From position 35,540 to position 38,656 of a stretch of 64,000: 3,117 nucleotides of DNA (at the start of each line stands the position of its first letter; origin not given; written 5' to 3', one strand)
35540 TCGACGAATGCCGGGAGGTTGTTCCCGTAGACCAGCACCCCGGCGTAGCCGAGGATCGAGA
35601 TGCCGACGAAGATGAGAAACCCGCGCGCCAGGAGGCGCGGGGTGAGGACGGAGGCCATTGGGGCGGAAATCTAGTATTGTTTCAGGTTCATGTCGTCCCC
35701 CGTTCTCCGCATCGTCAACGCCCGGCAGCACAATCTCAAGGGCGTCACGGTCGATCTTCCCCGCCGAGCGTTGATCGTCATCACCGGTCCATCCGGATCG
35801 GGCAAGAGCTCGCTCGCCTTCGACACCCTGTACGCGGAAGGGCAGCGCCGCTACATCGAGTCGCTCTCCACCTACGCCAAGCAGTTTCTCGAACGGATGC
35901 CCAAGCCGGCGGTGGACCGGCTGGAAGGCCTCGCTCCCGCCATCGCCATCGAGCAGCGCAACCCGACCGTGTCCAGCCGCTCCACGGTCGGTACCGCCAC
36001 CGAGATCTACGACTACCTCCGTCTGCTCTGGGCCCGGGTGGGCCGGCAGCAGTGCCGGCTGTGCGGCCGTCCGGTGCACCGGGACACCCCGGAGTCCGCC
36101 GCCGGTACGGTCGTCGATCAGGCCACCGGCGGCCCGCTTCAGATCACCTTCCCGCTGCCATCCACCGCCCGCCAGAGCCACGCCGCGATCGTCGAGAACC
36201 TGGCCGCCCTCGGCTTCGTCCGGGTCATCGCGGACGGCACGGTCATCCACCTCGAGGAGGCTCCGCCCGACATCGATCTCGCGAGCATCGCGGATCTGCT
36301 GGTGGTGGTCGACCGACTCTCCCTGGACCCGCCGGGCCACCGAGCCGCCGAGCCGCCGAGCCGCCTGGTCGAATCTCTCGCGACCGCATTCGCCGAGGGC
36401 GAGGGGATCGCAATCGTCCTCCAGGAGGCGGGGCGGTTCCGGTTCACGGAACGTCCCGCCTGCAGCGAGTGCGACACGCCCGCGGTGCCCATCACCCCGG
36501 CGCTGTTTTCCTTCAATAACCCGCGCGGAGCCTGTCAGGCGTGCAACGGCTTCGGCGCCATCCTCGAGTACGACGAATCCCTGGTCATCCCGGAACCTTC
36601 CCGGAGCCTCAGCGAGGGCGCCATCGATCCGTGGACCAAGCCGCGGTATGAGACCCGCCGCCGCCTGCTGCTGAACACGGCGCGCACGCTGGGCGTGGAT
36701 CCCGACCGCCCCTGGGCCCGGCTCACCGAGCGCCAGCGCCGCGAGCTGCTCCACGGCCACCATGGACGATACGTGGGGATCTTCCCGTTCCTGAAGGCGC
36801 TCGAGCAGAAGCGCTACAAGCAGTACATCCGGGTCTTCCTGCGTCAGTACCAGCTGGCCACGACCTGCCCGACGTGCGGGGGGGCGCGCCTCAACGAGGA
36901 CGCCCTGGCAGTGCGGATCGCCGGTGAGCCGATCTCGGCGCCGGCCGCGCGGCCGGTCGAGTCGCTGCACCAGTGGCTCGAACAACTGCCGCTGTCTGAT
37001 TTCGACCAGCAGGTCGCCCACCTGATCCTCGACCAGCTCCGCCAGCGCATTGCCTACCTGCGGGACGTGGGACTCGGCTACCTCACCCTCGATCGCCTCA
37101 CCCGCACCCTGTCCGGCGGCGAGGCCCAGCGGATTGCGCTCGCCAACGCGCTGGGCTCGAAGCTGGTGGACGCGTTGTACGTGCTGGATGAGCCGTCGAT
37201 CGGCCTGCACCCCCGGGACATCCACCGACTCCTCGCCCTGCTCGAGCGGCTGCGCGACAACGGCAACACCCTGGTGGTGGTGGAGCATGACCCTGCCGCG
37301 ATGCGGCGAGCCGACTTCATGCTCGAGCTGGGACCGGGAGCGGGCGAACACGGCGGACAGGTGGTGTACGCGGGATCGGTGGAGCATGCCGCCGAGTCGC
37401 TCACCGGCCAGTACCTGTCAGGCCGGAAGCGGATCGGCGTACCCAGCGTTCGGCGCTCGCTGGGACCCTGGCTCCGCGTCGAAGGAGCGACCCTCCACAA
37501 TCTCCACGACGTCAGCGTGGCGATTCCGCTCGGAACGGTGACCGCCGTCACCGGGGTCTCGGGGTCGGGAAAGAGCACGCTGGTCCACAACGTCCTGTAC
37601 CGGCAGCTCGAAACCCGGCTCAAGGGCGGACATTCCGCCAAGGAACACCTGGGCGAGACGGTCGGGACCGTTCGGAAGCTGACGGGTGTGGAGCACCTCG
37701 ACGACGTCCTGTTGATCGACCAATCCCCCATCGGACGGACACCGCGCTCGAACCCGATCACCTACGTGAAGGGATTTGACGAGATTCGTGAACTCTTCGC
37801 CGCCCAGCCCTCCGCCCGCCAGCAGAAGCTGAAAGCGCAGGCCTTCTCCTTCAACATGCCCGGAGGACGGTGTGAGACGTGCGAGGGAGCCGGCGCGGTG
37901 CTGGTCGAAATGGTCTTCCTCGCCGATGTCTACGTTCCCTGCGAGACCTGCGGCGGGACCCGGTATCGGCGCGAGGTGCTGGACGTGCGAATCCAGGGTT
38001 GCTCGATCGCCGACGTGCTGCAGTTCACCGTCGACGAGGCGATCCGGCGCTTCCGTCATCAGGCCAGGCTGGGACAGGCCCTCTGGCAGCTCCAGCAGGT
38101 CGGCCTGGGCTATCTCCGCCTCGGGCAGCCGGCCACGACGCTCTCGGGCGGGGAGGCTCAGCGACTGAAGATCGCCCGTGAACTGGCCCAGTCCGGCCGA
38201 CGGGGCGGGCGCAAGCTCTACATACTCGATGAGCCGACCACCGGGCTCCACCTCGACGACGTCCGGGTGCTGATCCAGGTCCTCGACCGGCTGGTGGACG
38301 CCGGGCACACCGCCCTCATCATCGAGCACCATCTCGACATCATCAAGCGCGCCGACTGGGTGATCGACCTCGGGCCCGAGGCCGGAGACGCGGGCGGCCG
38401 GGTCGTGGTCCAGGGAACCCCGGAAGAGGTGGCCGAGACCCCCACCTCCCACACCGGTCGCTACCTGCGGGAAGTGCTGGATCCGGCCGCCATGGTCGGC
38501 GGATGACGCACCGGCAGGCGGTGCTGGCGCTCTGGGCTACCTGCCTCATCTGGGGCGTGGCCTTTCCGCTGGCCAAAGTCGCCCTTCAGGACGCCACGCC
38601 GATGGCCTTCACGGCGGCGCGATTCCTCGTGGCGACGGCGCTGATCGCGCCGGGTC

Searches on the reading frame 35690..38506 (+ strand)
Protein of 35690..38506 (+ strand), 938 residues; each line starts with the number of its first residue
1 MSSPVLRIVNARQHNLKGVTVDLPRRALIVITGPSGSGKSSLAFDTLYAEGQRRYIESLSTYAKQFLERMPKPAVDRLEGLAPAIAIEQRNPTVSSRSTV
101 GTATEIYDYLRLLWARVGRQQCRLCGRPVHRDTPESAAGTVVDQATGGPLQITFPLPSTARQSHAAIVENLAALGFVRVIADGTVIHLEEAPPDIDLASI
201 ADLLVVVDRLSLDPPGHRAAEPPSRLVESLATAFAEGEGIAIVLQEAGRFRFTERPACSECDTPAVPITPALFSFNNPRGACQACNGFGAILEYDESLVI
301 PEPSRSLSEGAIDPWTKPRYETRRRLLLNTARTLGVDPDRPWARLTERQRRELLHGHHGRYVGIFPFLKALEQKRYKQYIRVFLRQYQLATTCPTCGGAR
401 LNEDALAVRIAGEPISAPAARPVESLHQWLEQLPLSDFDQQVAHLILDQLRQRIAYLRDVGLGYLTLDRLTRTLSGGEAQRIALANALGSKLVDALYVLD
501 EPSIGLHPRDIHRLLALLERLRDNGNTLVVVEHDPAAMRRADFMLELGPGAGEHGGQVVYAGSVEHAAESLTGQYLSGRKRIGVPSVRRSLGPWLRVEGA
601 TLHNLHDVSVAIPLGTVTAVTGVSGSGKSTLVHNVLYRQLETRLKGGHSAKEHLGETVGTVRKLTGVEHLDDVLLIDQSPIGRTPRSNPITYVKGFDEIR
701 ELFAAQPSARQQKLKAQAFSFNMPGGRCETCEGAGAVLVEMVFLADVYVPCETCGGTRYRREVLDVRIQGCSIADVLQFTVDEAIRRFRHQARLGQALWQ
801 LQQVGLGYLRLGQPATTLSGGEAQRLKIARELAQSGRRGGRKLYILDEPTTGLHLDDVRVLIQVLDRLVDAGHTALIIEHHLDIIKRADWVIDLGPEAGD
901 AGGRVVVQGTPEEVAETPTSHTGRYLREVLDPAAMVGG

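Call 64: search_protein_families(library=pfam, proteins=[window:35690-38506:+], max_evalue=0.00001)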
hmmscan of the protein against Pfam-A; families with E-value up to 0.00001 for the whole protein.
window:35690-38506:+ (938 aa): 10 families
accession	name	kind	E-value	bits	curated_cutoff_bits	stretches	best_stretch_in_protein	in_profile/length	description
PF00005.33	ABC_tran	-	8.6e-26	91.6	25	1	781-851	76-137/137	ABC transporter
PF17755.6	UvrA_DNA-bind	-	3.5e-15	56.7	23.2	1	295-360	1-66/110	UvrA DNA-binding domain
PF17760.6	UvrA_inter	-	2.5e-13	50.3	23.3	1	134-245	3-107/109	UvrA interaction domain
PF02463.25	SMC_N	-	1.7e-10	41.2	40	0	392-544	135-208/220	RecF/RecN/SMC N terminal domain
PF13555.12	AAA_29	-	1.5e-09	37.9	27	0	606-632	13-39/61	P-loop containing region of AAA domain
PF13304.12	AAA_21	-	3.9e-09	37.4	27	0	480-537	243-302/304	AAA domain, putative AbiEii toxin, Type IV TA system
PF20703.3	nSTAND1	-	1.7e-08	34.9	27.1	0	12-84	19-87/379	Novel STAND NTPase 1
PF13481.12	AAA_25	-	2.1e-07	31.2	27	0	20-47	26-54/195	AAA domain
PF13191.12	AAA_16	-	9.1e-06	26.7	32.6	0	601-645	11-57/167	AAA ATPase domain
PF13671.12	AAA_33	-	9.9e-06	26.3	27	0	618-637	2-21/143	AAA domain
